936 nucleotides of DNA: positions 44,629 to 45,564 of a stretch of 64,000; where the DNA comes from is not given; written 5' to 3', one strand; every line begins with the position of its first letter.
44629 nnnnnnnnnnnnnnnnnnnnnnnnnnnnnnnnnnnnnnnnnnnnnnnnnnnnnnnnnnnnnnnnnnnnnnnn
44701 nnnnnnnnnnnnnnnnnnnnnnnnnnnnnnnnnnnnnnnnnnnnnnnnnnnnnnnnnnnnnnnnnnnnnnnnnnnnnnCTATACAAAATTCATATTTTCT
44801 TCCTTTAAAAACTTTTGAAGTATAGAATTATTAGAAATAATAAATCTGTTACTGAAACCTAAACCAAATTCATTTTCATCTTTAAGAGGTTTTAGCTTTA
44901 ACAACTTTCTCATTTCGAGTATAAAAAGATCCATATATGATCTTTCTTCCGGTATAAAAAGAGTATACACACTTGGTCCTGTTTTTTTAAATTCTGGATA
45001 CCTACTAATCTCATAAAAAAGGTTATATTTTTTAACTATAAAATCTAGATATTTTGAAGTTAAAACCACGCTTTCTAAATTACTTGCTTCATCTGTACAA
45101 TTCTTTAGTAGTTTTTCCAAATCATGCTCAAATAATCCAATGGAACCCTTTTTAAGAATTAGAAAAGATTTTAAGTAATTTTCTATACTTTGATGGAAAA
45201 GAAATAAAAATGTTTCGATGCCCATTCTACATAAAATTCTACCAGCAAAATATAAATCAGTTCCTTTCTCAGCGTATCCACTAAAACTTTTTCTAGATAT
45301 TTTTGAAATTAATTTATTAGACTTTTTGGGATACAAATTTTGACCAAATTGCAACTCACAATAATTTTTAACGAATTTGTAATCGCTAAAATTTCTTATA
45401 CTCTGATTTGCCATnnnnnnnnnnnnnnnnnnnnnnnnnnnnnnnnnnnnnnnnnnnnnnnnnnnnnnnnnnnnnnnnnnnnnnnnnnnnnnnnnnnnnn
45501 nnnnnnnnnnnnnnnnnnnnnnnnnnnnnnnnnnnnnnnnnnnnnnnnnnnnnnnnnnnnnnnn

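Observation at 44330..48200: Low-GC island: DNA methyltransferase, a coupled putative restriction enzyme, and two unknown proteins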

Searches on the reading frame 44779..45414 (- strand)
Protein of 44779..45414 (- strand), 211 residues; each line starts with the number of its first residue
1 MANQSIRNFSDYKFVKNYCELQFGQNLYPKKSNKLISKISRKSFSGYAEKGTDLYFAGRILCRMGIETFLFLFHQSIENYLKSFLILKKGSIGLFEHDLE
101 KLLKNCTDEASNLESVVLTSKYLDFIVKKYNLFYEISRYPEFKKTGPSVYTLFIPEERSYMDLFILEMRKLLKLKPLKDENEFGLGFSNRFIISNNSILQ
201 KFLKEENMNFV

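Call 3: search_protein_families(library=pfam, proteins=[window:44779-45414:-], max_evalue=0.1)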
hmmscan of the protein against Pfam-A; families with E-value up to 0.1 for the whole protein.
window:44779-45414:- (211 aa): 1 family
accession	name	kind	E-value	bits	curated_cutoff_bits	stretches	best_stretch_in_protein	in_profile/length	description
PF05168.19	HEPN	-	2.4e-07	31.4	22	1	68-145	26-95/117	HEPN domain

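Call 4: search_protein_families(library=padloc, proteins=[window:44779-45414:-], max_evalue=0.1)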
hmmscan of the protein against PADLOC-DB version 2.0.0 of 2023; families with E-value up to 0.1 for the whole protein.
window:44779-45414:- (211 aa): 1 family
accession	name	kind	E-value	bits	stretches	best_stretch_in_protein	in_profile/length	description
PDLC04269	PDC-M01B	-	0.017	12.8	1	102-206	27-133/210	-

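Call 5: search_protein_families(library=ncbifam, proteins=[window:44779-45414:-], max_evalue=0.1)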
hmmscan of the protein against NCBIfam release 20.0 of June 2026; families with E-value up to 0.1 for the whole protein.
window:44779-45414:- (211 aa): 0 families

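Call 11: search_solved_structures(query=window:44779-45414:-, max_evalue=10)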
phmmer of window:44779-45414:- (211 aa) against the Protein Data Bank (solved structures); distinct sequences matched with E-value up to 10: 0.

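Call 25: find_homologous_proteins(query=window:44779-45414:-)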
Query window:44779-45414:- (211 aa): 4 proteins with E <= 0.001 among 322 candidates.
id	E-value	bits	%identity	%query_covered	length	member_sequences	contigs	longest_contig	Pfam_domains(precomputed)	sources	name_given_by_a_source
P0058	9.4e-132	455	100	100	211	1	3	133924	PF05168.20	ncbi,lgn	-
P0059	7.4e-80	286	66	96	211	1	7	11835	-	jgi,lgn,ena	-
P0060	8.8e-60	220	56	96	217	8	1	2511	PF05168.20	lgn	-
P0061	3.6e-56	208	53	96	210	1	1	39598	PF05168.20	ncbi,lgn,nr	ncbi:MAG: HEPN domain-containing protein [bacterium]|nr:HEPN domain-containing protein [bacterium]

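Call 27: find_encoding_contigs(protein=P0061, flank=7000, max_places=2)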
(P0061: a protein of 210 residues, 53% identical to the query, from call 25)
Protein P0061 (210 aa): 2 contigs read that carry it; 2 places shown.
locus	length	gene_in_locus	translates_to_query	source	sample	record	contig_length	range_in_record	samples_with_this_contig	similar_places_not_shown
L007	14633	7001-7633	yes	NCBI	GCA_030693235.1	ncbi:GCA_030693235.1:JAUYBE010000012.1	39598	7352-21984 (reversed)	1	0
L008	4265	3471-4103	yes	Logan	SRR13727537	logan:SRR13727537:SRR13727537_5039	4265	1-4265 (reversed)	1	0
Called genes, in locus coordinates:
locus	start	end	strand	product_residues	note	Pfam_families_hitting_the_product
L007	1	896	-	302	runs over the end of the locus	PF02481:DNA_processg_A, PF18306:LDcluster4 (faint)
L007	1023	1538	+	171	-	-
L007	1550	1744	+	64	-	-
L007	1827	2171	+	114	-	-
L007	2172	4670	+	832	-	PF20720:nSTAND3 (faint), PF13401:AAA_22 (faint), PF17871:AAA_lid_9 (weak), PF00004:AAA (weak), PF07724:AAA_2, PF07728:AAA_5, PF10431:ClpB_D2-small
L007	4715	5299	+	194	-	PF07690:MFS_1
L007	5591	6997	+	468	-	PF18915:DUF5667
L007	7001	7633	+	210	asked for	PF05168:HEPN (weak)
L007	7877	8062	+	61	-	-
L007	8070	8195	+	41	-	-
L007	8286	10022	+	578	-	PF14716:HHH_8, PF14520:HHH_5 (faint), PF14792:DNA_pol_B_palm (weak), PF14791:DNA_pol_B_thumb, PF02811:PHP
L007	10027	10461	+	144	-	PF00293:NUDIX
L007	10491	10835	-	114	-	PF00453:Ribosomal_L20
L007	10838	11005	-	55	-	-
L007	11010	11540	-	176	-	PF05198:IF3_N, PF00707:IF3_C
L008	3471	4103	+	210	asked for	PF05168:HEPN (weak)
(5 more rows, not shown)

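Call 28: find_encoding_contigs(protein=P0059, flank=7000, max_places=3)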
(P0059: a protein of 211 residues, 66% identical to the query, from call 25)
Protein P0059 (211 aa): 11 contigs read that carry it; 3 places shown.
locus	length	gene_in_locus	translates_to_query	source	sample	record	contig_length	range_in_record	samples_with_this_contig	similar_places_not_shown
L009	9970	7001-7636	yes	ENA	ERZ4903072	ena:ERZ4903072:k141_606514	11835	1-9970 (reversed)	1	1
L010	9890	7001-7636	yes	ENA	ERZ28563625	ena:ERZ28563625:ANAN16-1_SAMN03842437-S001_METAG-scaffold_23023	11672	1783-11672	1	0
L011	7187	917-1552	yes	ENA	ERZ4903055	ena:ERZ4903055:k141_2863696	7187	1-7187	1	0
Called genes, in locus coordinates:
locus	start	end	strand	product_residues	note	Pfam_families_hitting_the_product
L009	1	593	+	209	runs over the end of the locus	-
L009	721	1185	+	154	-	PF01936:NYN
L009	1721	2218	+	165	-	-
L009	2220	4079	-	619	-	PF01726:LexA_DNA_bind, PF00717:Peptidase_S24, PF05175:MTS (weak), PF07669:Eco57I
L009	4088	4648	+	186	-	PF07929:PRiA4_ORF3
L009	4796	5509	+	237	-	PF08378:NERD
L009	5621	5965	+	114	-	-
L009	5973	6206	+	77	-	PF07927:HicA_toxin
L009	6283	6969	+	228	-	-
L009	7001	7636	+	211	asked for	-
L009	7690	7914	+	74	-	PF13392:HNH_3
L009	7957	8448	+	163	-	-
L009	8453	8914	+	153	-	PF22522:DUF6998 (weak)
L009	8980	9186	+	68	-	-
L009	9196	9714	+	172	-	PF03796:DnaB_C (faint)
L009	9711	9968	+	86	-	?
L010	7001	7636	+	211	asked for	-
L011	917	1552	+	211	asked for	-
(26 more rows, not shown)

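Call 29: list_cluster_members(proteins=[P0058, P0062, P0061, P0001])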
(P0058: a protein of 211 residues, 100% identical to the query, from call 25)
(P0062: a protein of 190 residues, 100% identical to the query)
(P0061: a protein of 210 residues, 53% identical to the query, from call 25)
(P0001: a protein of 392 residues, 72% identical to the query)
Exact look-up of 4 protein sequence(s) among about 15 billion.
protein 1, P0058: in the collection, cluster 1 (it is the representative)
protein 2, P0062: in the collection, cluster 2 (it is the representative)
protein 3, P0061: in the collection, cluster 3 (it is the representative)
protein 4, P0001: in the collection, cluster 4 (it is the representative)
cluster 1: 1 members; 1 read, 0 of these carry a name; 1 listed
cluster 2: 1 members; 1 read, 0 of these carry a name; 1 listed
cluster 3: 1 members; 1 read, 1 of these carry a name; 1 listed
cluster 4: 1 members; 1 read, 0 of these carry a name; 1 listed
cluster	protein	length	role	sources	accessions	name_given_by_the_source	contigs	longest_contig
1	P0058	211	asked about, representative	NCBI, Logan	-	-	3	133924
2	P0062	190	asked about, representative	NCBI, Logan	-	-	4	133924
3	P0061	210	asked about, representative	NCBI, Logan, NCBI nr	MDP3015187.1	MAG: HEPN domain-containing protein [bacterium] | HEPN domain-containing protein [bacterium]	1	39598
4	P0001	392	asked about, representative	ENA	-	-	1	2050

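Call 53: search_protein_families(library=pfam, proteins=[L009:6283-6969:+], max_evalue=0.1)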
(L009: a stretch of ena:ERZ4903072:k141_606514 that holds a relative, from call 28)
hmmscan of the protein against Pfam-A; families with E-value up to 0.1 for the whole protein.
L009:6283-6969:+ (228 aa): 2 families
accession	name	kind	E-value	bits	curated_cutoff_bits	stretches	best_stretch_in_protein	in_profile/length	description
PF02321.23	OEP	-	0.012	15.9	22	1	71-131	16-74/187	Outer membrane efflux protein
PF10693.14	DUF2499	-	0.061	14.1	22.1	0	66-134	18-80/89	Protein of unknown function (DUF2499)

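Call 69: search_solved_structures(query=A2, max_evalue=10, show_alignments=2)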
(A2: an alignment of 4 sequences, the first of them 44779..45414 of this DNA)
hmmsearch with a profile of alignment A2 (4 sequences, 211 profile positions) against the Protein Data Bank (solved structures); distinct sequences matched with E-value up to 10: 2.
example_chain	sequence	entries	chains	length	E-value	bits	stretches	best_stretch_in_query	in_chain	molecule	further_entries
6mrk_U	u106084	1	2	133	0.61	12.9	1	74-119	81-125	NTF2-related export protein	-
6ihj_B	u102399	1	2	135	0.64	12.8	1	74-119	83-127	NTF2-related export protein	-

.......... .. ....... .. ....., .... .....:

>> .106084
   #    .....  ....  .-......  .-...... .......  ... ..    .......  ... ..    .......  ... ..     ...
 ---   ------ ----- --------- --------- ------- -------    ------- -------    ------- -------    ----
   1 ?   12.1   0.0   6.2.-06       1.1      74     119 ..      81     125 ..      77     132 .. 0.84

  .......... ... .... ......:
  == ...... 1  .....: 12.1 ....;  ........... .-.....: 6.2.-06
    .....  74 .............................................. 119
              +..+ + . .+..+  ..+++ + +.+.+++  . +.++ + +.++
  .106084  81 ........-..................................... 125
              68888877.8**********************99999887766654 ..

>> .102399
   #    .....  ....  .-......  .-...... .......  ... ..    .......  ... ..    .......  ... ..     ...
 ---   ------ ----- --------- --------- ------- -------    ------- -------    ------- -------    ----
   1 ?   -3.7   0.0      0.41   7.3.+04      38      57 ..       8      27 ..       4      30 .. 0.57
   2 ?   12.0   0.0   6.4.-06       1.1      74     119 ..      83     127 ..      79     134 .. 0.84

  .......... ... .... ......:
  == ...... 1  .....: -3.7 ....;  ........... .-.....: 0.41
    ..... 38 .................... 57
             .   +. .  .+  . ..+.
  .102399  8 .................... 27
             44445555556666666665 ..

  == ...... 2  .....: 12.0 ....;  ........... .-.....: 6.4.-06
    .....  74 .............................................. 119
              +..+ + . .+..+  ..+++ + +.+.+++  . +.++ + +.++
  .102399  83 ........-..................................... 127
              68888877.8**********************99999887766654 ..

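Call 93: search_protein_representatives(alignment_id=A2)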
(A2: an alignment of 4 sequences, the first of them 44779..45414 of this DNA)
Query: 4 sequences, 211 profile positions. Proteins with E-value up to 0.001 (for the whole library): 86; up to 1e-10: 40; up to 1e-30: 1. The best 86 are listed.
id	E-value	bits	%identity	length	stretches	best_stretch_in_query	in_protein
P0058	1.3e-111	387.6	-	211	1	1-211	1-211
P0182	2.1e-19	86.3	-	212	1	38-210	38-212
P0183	2.8e-19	85.9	-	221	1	3-176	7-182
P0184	1.0e-18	84.1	-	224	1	39-176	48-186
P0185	3.2e-18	82.5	-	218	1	44-210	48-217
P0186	8.4e-18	81.1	-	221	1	29-175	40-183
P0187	1.2e-17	80.7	-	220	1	43-210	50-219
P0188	2.3e-17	79.7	-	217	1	40-187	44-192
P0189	2.3e-17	79.7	-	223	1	43-174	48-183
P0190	3.4e-17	79.2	-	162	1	54-175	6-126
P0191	1.2e-16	77.3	-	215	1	36-176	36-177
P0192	1.3e-16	77.2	-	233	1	42-210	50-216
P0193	1.5e-16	77.0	-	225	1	39-175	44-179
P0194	1.7e-16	76.8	-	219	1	29-174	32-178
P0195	3.4e-16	75.9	-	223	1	36-203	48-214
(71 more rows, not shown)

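Call 96: search_protein_families(library=pfam, alignment_id=A7, max_evalue=0.01)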
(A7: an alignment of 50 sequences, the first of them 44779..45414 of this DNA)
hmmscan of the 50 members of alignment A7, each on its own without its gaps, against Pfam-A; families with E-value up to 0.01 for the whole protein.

A. member 1, window:44779-45414:- (211 aa): 1 family
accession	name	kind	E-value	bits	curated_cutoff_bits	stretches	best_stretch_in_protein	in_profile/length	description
PF05168.19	HEPN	-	2.4e-07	31.4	22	1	68-145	26-95/117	HEPN domain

B. families by the number of members that match (of 50 scanned): 3 families
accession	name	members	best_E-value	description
PF05168.19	HEPN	50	6.9e-15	HEPN domain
PF09674.15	DUF2400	1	0.0014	Protein of unknown function (DUF2400)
PF08306.17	Glyco_hydro_98M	1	0.0086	Glycosyl hydrolase family 98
